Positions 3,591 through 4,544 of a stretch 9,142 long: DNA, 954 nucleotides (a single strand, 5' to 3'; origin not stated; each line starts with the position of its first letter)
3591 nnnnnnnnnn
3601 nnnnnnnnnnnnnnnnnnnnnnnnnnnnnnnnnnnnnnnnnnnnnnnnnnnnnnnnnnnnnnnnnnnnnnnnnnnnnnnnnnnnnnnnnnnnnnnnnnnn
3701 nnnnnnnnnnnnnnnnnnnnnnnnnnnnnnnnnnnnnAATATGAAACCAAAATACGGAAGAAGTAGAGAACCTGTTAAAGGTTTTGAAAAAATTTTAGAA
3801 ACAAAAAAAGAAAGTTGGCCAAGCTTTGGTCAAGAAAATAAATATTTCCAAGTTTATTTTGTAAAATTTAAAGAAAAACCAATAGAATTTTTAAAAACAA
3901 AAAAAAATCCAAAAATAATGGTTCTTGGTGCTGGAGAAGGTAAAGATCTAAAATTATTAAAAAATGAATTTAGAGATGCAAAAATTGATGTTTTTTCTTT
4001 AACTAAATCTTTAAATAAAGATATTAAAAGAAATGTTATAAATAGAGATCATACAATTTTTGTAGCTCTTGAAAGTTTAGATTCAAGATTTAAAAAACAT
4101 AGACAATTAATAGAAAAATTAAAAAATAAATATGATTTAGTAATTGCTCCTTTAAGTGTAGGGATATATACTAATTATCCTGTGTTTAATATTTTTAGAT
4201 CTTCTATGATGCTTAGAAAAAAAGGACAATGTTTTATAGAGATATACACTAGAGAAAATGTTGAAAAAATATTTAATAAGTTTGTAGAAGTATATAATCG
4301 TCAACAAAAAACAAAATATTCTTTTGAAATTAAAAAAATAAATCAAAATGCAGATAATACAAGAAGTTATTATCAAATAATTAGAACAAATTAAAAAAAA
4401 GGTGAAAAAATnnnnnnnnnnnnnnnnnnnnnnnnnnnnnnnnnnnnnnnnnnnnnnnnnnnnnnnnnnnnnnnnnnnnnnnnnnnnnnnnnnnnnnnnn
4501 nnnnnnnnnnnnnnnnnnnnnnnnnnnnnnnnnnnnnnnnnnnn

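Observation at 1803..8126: Six-gene MacB-type ABC cluster with three non-transporter genes interleaved between one ATPase and two paralogous permeases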

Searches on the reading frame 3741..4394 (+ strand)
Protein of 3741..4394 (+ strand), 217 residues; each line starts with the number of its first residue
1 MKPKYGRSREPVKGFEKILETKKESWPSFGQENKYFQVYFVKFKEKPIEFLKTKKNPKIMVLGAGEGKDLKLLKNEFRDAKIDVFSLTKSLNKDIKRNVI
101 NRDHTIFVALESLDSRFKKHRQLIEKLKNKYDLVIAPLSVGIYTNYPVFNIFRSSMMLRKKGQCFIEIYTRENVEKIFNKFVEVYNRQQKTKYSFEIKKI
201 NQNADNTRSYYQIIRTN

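Call 3: search_protein_families(library=pfam, proteins=[window:3741-4394:+], max_evalue=0.1)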
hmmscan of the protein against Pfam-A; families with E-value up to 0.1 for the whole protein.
window:3741-4394:+ (217 aa): 0 families

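Call 4: search_protein_families(library=ncbifam, proteins=[window:3741-4394:+], max_evalue=0.1)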
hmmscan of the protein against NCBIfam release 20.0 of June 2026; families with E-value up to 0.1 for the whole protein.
window:3741-4394:+ (217 aa): 0 families
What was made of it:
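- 3741..4394 (+): OrfA, 217 aa: cytoplasmic class I SAM-methyltransferase-fold protein; a clade-specific insert, not part of the core. No Pfam or NCBIfam hit (calls 3, 4).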

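Call 10: search_solved_structures(query=window:3741-4394:+, max_evalue=10)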
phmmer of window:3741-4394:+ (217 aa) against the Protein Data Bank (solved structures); distinct sequences matched with E-value up to 10: 0.

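Call 21: find_homologous_proteins(query=window:3741-4394:+, max_evalue=0.001)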
Query window:3741-4394:+ (217 aa): 8 proteins with E <= 0.001 among 574 candidates.
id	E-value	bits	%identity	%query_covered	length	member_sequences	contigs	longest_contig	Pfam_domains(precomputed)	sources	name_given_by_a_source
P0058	5.5e-136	469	100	100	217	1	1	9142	-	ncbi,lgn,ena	-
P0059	5.8e-45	172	46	93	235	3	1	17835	-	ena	-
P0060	9.5e-45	171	43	99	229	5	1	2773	-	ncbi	ncbi:MAG: hypothetical protein WCF78_04620 [archaeon]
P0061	1.5e-44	170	45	94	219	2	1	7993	-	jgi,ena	-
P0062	1.6e-44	170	45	99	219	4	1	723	-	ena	-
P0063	1.4e-41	161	41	100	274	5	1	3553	-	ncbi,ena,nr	ncbi:MAG TPA: hypothetical protein PLN85_03965 [archaeon]|nr:hypothetical protein [archaeon]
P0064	3.2e-37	146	47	77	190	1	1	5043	-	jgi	jgi:hypothetical protein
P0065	9.7e-25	106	49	60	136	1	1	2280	-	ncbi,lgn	-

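Call 24: search_solved_structures(query=A2, max_evalue=10, show_alignments=2)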
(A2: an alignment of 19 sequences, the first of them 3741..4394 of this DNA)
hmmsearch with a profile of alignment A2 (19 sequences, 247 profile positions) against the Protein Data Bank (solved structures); distinct sequences matched with E-value up to 10: 14.
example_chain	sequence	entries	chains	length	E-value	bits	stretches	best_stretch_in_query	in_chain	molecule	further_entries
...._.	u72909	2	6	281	0.046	16.1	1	45-178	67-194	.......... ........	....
2pwp_A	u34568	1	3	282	0.047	16.1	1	45-178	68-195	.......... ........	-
2hte_A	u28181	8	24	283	0.047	16.1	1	45-178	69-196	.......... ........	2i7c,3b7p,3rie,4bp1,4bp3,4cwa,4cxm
2pss_A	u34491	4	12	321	0.06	15.8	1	45-178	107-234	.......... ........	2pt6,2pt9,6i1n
3osm_A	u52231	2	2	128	0.094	15.1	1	11-88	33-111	serine/threonine-protein kinase KCC4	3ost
2zul_A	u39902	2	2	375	0.14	14.5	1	134-178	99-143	Probable ribosomal RNA small subunit methyltransferase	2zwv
3dmf_A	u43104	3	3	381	0.15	14.5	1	134-178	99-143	Probable ribosomal RNA small subunit methyltransferase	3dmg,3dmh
5zea_A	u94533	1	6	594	0.54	12.6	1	78-129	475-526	V-type sodium ATPase catalytic subunit A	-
7coq_A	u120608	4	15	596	0.55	12.6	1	78-129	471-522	V-type sodium ATPase catalytic subunit A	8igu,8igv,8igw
3vr2_A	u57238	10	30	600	0.55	12.6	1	78-129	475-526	V-type sodium ATPase catalytic subunit A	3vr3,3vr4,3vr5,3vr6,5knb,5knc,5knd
7dqc_A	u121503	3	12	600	0.55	12.6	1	78-129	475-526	V-type sodium ATPase catalytic subunit A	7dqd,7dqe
8s9j_A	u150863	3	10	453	0.93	11.9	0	9-40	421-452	Fluorophosphonate-binding serine hydrolase A | Carboxylic ester hydrolase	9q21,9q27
4hs1_A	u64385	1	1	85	1.5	11.2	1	144-177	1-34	Glutaredoxin NrdH, putative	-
6ayh_A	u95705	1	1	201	1.7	11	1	90-144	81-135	TetR family transcriptional regulator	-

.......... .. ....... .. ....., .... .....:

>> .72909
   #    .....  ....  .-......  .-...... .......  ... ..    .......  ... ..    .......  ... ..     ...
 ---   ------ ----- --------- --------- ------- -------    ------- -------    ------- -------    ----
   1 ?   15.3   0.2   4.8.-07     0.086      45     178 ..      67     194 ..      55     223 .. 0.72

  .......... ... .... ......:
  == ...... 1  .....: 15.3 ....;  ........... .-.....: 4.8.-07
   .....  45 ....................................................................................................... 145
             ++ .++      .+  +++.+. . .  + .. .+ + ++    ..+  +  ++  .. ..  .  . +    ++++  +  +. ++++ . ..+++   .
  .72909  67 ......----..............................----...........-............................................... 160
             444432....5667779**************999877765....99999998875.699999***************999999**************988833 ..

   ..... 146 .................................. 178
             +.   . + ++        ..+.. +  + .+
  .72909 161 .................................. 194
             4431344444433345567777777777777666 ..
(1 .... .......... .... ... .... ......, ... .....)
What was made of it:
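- On Class I SAM-dependent methyltransferases (OrfA): The profile against PDB gives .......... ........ at 0.046 (call 24).
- Tried and rejected: The OrfA profile gave only a marginal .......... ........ hit at 0.046 (call 24).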

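Call 25: search_protein_families(library=pfam, alignment_id=A2, max_evalue=1)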
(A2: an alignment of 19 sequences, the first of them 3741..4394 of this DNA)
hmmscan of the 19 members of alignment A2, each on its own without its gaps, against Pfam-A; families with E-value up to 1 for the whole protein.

A. member 1, window:3741-4394:+ (217 aa): 0 families

B. families by the number of members that match (of 19 scanned): 14 families
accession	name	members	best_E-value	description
PF13489.12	Methyltransf_23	2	0.00012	Methyltransferase domain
PF01466.24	Skp1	1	0.0022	Skp1 family, dimerisation domain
PF01564.23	Spermine_synth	1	0.014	Spermine/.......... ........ domain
PF18363.6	PI_PP_I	1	0.017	Phosphoinositide phosphatase insertion domain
PF10017.15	Methyltransf_33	1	0.03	Histidine-specific methyltransferase, SAM-dependent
PF07942.18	CARME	1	0.036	Carnosine N-methyltransferase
PF15005.11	IZUMO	1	0.054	Izumo sperm-egg fusion, Ig domain-associated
PF23078.2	HTH_CHD6-9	1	0.081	Chromodomain-helicase-DNA-binding protein 6-9, tri-helical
PF23588.3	HTH_CHD1_Hrp3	1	0.093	ATP-dependent helicase CHD1-2/hrp3 HTH domain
PF08242.18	Methyltransf_12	1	0.11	Methyltransferase domain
PF02780.25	Transketolase_C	1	0.21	Transketolase, C-terminal domain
PF02650.20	HTH_WhiA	1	0.31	WhiA C-terminal HTH domain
PF20195.4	DUF6558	1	0.75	Phage tail protein N-terminal domain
PF16800.11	Endopep_inhib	1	0.77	IseA DL-endopeptidase inhibitor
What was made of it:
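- On Class I SAM-dependent methyltransferases (OrfA): Only 2 of 19 family members hit Methyltransf_23, best E-value 1.2e-4 (call 25).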

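Call 38: predict_structure(alignment_id=A3)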
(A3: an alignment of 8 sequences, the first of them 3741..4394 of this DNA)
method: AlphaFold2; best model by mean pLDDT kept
length: 217 residues; sequences in the alignment: 8
mean_pLDDT: 81.4   pTM: 0.82
mean pLDDT of the five models: 81.4, 80.7, 80.6, 80.5, 79.4
residues with pLDDT >= 90: 99; 70-90: 71; 50-70: 24; < 50: 23
segments of 3 or more residues with pLDDT < 50: 1-11, 13-15, 20-27
pLDDT, mean of each block of 10 residues (from residue 1): 39 50 51 87 94 96 86 94 77 84 77 82 92 84 70 94 91 89 94 95 71 96
secondary structure, 60 per line:
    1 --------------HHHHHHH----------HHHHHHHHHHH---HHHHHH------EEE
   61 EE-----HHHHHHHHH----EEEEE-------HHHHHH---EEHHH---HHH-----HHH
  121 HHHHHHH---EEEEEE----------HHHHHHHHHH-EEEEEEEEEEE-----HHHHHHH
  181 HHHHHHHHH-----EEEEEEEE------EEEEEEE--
elements in order: H15-21 H32-42 H46-51 E58-62 H68-76 E81-85 H93-98 H118-127 E131-136 H147-156 E158-168 H174-189 E195-202 E209-215
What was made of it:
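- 3741..4394 (+): AF2 pLDDT 81 and pTM 0.82 (call 38).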

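Call 40: fold_search(model_id=the predicted structure, library=pdb)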
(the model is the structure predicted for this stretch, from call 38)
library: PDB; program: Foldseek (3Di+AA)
matches with E <= 10: 1899; with E <= 0.001: 721
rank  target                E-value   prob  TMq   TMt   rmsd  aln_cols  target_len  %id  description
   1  5dpm                  2.4e-08  1.00  0.52  0.54   6.5       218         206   16  Crystal structure of UbiG mutant in complex with SAH (released 2016-09-21)
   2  4kdr                  2.6e-08  1.00  0.51  0.52   6.9       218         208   16  Crystal Structure of UBIG/SAH complex (released 2014-04-30)
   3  4kwc                  1.4e-07  1.00  0.45  0.39  10.1       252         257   11  Structure of the plantazolicin methyltransferase BpumL in complex with SAH (released 2013-07-24)
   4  6o65_B                1.7e-07  1.00  0.43  0.34   6.3       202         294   15  Crystal Structure of Arabidopsis thaliana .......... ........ isoform 1 (AtSPDS1) in complex with decarboxylated S-ade (released 2019-06-05)
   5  4iv0_A                1.7e-07  1.00  0.48  0.41   9.9       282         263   12  Crystal structure of N-methyl transferase from Plasmodium vivax complexed with S-adenosyl methionine and phosphate (released 2014-02-19)
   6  4qtt_D                2.1e-07  1.00  0.50  0.61   5.0       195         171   14  Structure of S. cerevisiae Bud23-Trm112 complex involved in formation of m7G1575 on 18S rRNA (apo-form) (released 2014-12-24)
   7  4iv0_B                2.1e-07  1.00  0.45  0.39  10.2       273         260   12  Crystal structure of N-methyl transferase from Plasmodium vivax complexed with S-adenosyl methionine and phosphate (released 2014-02-19)
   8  5dm4                  2.7e-07  1.00  0.45  0.39  11.3       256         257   11  Crystal structure of the plantazolicin methyltransferase BpumL in complex with pentazolic desmethylPZN analog and SAH (released 2015-09-23)
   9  6o63_C                3.0e-07  1.00  0.43  0.35   6.4       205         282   15  Crystal Structure of Arabidopsis thaliana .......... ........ isoform 1 (AtSPDS1) (released 2019-06-05)
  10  6o63_A                3.7e-07  1.00  0.43  0.34   6.4       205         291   14  Crystal Structure of Arabidopsis thaliana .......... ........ isoform 1 (AtSPDS1) (released 2019-06-05)
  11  4mwz_A                3.9e-07  1.00  0.44  0.39   9.9       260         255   12  Crystal structure of N-methyl transferase from Plasmodium vivax complexed with S-adenosyl methionine, phosphate and am (released 2014-10-01)
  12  4qtt_B                4.2e-07  1.00  0.52  0.61   4.7       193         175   14  Structure of S. cerevisiae Bud23-Trm112 complex involved in formation of m7G1575 on 18S rRNA (apo-form) (released 2014-12-24)
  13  6o64_G                4.5e-07  1.00  0.44  0.35   6.3       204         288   14  Crystal Structure of Arabidopsis thaliana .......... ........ isoform 2 (AtSPDS2) (released 2019-06-05)
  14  8h26_A                4.8e-07  1.00  0.51  0.60   5.3       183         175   12  Crystal structure of MnmM from S. aureus complexed with SAH (1.50 A) (released 2023-01-18)
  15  4qtu_D                4.8e-07  1.00  0.51  0.59   5.2       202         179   15  Structure of S. cerevisiae Bud23-Trm112 complex involved in formation of m7G1575 on 18S rRNA (SAM bound form) (released 2014-12-24)
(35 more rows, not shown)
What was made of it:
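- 3741..4394 (+): Foldseek hits UbiG, BpumL, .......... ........, Bud23 and MnmM at 1e-8 to 1e-6 (call 40).
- On Class I SAM-dependent methyltransferases (OrfA): All top Foldseek hits are SAM MTases, 2e-8 to 2e-6 with TM-scores of 0.4-0.6 (call 40).
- Checked: The AF2 model of 3741-4394 (pLDDT 81, pTM 0.82) has a class I SAM-methyltransferase fold by Foldseek: UbiG 2.4e-8, BpumL, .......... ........, Bud23 (calls 38, 40).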
